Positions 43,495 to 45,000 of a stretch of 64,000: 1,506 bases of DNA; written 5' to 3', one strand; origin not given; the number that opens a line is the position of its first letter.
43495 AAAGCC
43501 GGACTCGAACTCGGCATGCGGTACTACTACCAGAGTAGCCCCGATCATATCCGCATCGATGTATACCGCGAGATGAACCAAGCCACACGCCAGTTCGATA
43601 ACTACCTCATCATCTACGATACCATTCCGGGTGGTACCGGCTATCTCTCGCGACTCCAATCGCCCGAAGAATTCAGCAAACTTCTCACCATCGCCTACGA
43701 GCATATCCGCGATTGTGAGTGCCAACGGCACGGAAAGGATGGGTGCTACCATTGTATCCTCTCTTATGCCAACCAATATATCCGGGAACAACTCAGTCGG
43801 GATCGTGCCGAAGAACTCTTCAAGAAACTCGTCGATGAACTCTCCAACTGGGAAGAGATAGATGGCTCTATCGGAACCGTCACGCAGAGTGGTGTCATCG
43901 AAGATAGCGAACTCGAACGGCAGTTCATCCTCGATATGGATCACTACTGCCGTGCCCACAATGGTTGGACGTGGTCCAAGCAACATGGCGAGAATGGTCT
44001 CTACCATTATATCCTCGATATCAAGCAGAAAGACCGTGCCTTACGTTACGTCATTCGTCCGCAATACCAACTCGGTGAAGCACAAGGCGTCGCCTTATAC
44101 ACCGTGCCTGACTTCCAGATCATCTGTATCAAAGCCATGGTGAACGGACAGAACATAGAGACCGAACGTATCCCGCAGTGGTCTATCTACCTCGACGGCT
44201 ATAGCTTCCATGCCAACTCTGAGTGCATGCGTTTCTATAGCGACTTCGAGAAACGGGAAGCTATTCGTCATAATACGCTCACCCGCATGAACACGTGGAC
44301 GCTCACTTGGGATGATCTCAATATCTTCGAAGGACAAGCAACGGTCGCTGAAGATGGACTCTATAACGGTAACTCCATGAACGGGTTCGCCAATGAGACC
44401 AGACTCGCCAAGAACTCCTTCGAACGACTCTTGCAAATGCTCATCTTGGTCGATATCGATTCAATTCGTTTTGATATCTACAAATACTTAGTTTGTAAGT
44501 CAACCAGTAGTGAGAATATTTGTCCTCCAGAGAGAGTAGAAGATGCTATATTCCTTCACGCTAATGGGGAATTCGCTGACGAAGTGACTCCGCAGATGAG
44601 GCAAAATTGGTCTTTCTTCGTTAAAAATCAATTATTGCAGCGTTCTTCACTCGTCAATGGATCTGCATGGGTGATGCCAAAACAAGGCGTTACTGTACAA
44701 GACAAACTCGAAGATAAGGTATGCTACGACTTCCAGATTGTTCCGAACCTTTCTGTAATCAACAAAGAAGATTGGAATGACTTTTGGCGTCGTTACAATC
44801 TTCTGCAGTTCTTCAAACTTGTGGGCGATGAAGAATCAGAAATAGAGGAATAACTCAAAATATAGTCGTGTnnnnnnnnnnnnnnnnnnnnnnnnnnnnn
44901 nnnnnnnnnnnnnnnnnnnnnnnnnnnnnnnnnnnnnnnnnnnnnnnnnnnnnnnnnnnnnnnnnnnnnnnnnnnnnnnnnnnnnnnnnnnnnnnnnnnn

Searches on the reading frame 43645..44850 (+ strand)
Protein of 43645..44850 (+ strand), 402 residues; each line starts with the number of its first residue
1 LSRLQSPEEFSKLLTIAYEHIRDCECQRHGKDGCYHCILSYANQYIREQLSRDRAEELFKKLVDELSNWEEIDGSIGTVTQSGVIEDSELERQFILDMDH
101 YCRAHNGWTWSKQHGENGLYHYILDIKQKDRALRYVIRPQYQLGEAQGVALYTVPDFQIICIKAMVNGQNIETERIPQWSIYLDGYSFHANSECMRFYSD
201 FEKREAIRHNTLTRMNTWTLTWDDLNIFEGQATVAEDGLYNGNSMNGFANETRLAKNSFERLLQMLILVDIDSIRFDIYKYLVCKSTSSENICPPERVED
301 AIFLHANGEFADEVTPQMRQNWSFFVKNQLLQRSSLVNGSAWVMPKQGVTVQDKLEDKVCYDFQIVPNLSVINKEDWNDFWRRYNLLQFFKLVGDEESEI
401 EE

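Call 69: search_protein_families(library=pfam, proteins=[window:43645-44850:+], max_evalue=10)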
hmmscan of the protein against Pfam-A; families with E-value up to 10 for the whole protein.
window:43645-44850:+ (402 aa): 2 families
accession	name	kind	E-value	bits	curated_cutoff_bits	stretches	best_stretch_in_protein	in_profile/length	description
PF09369.15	MZB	-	0.0008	20.5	24.2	1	9-38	54-80/80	MrfA Zn-binding domain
PF14423.12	Imm5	-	0.0077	16.8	25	1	3-75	27-102/186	Immunity protein Imm5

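Call 70: search_solved_structures(query=window:43645-44850:+, max_evalue=10)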
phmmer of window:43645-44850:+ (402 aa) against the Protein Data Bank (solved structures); distinct sequences matched with E-value up to 10: 26.
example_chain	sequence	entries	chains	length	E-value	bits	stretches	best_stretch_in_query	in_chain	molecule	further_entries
1npz_A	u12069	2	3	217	0.21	13.8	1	10-57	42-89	Cathepsin S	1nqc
5i4h_A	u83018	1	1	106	0.52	12.4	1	11-57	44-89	Cathepsin L1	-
3n3g_A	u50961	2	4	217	0.73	11.9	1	10-57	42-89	Cathepsin S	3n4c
3ovx_A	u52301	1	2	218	0.74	11.9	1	10-57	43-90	Cathepsin S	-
2f1g_A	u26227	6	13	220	0.75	11.9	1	10-57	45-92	Cathepsin S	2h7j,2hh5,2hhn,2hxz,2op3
2g6d_A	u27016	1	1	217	0.76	11.9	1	10-56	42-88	cathepsin S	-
3iej_A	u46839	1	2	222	0.76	11.9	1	10-57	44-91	Cathepsin S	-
1ms6_A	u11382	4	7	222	0.76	11.9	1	10-57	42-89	Cathepsin S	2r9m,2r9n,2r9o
8rnd_A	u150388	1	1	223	0.77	11.9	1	10-57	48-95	Cathepsin S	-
5qbu_A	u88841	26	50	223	0.77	11.9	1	10-57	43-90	Cathepsin S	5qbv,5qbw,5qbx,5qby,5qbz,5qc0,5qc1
2fq9_A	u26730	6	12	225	0.78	11.9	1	10-57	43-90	cathepsin S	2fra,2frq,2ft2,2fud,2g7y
6yyn_AAA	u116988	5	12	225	0.78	11.9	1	10-57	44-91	Cathepsin S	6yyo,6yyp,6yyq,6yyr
4p6g_A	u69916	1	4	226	0.79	11.8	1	10-57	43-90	Cathepsin S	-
8pi3_A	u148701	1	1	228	0.8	11.8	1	10-57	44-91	Cathepsin S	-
4p6e_A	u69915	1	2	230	0.81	11.8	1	10-57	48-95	Cathepsin S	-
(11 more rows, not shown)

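Call 71: find_homologous_proteins(query=window:43762-44850:+, max_evalue=0.00001)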
Query window:43762-44850:+ (363 aa): 26 proteins with E <= 0.00001 among 1423 candidates.
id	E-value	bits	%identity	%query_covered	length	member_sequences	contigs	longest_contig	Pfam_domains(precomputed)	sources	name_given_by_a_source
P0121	8.0e-69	250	39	97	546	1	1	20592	PF09369.16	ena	-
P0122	1.4e-60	223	38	97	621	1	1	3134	PF09369.16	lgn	-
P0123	2.1e-60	223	37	100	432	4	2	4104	-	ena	-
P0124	2.2e-58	216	36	100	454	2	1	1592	PF09369.16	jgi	jgi:DEAD/DEAH box helicase domain-containing protein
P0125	4.8e-58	215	37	100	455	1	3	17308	PF09369.16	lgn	-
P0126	8.7e-58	214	36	97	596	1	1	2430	PF09369.16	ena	-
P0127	8.9e-58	214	36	97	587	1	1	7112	PF09369.16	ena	-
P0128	2.0e-57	213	36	97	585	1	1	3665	PF09369.16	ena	-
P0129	4.2e-57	212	35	97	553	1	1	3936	PF09369.16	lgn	-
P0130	3.7e-56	209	37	97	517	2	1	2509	PF09369.16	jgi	jgi:DEAD/DEAH box helicase domain-containing protein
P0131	6.0e-56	208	35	99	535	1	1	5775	PF09369.16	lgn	-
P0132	1.1e-55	207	35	97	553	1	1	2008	PF09369.16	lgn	-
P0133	7.5e-55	204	36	100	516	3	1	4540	PF09369.16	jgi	jgi:DEAD/DEAH box helicase domain-containing protein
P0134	3.2e-54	202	35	99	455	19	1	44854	PF09369.16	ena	-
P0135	1.2e-51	194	35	95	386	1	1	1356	-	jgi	jgi:DEAD/DEAH box helicase domain-containing protein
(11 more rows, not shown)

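Call 75: predict_structure(alignment_id=A3)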
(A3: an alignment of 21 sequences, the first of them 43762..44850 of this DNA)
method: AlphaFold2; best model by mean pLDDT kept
length: 363 residues; sequences in the alignment: 21
mean_pLDDT: 60.7   pTM: 0.64
mean pLDDT of the five models: 60.7, 59.7, 57.9, 57.0, 56.3
residues with pLDDT >= 90: 38; 70-90: 112; 50-70: 58; < 50: 155
segments of 3 or more residues with pLDDT < 50: 1-15, 21-24, 27-47, 194-214, 245-323, 353-363
pLDDT, mean of each block of 10 residues (from residue 1): 37 48 47 32 43 86 89 83 91 92 68 77 91 88 78 65 77 80 78 44 30 59 85 70 50 41 37 31 38 40 30 38 52 73 79 44 39
secondary structure, 60 per line:
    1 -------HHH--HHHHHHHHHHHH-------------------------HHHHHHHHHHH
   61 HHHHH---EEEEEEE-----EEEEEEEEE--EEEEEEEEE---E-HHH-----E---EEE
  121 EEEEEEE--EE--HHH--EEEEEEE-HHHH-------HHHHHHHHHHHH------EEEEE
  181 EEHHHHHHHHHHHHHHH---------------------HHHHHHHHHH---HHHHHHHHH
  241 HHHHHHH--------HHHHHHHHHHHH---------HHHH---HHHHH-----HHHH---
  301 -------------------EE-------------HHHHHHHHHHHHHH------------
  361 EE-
elements in order: H13-24 H50-65 E69-75 E81-89 E92-100 E118-127 E139-145 H147-150 H158-169 E176-182 H183-197 H219-228 H232-247 H256-267 H277-280 H284-288 H294-297 H335-348

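Call 80: fold_search(model_id=the predicted structure, library=pdb)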
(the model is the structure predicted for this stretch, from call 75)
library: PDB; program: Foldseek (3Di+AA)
matches with E <= 10: 262; with E <= 0.001: 0
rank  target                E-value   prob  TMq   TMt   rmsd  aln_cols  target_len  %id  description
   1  8q9t_A                2.0e-01  0.06  0.12  0.06  35.2       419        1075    9  CryoEM structure of a S. Cerevisiae Ski238 complex bound to RNA (released 2023-11-29)
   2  1y88                  2.4e-01  0.14  0.15  0.25  17.1       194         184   10  Crystal Structure of Protein of Unknown Function AF1548 (released 2004-12-21)
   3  7wb4_e                6.0e-01  0.03  0.11  0.04  26.0       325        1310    8  Cryo-EM structure of the NR subunit from X. laevis NPC (released 2022-03-02)
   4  1x7d_A                6.3e-01  0.12  0.14  0.15  16.7       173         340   11  Crystal Structure Analysis of Ornithine Cyclodeaminase Complexed with NAD and ornithine to 1.6 Angstroms (released 2004-11-09)
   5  5okz_F                7.1e-01  0.20  0.09  0.15  10.9        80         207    6  Crystal Strucrure of the Mpp6 Exosome complex (released 2017-08-30)
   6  5okz_P                7.1e-01  0.14  0.09  0.15  15.2       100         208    8  Crystal Strucrure of the Mpp6 Exosome complex (released 2017-08-30)
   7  5yu0_A                8.0e-01  0.06  0.13  0.14  17.7       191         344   10  Structural basis for recognition of L-lysine, L-ornithine, and L-2,4-diamino butyric acid by lysine cyclodeaminase (released 2018-05-02)
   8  6p63_C                8.4e-01  0.08  0.09  0.06  12.5        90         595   11  Wild-type NIS synthetase DesD bound to AMP and substrate analog cadaverine (released 2020-06-03)
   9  5okz_Z                9.4e-01  0.16  0.09  0.15  10.9        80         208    8  Crystal Strucrure of the Mpp6 Exosome complex (released 2017-08-30)
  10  2mt6_MODEL_1_A        1.0e+00  0.41  0.14  0.30   5.6        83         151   10  Solution structure of the human ubiquitin conjugating enzyme Ube2w (released 2014-11-26)
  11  5okz_j                1.0e+00  0.11  0.09  0.15  17.2        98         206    9  Crystal Strucrure of the Mpp6 Exosome complex (released 2017-08-30)
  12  1u7h_A                1.1e+00  0.08  0.14  0.14  16.9       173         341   13  Structure and a Proposed Mechanism for Ornithine Cyclodeaminase from Pseudomonas putida (released 2004-11-09)
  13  3nru_B                1.2e+00  0.14  0.08  0.16   5.9        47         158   19  Ligand binding domain of EPHA7 (released 2010-12-08)
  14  4ifd_F                1.3e+00  0.08  0.10  0.15  15.7       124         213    9  Crystal structure of an 11-subunit eukaryotic exosome complex bound to RNA (released 2013-02-06)
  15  5k36_F                1.3e+00  0.13  0.09  0.14  14.1        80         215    8  Structure of an eleven component nuclear RNA exosome complex bound to RNA (released 2016-11-02)
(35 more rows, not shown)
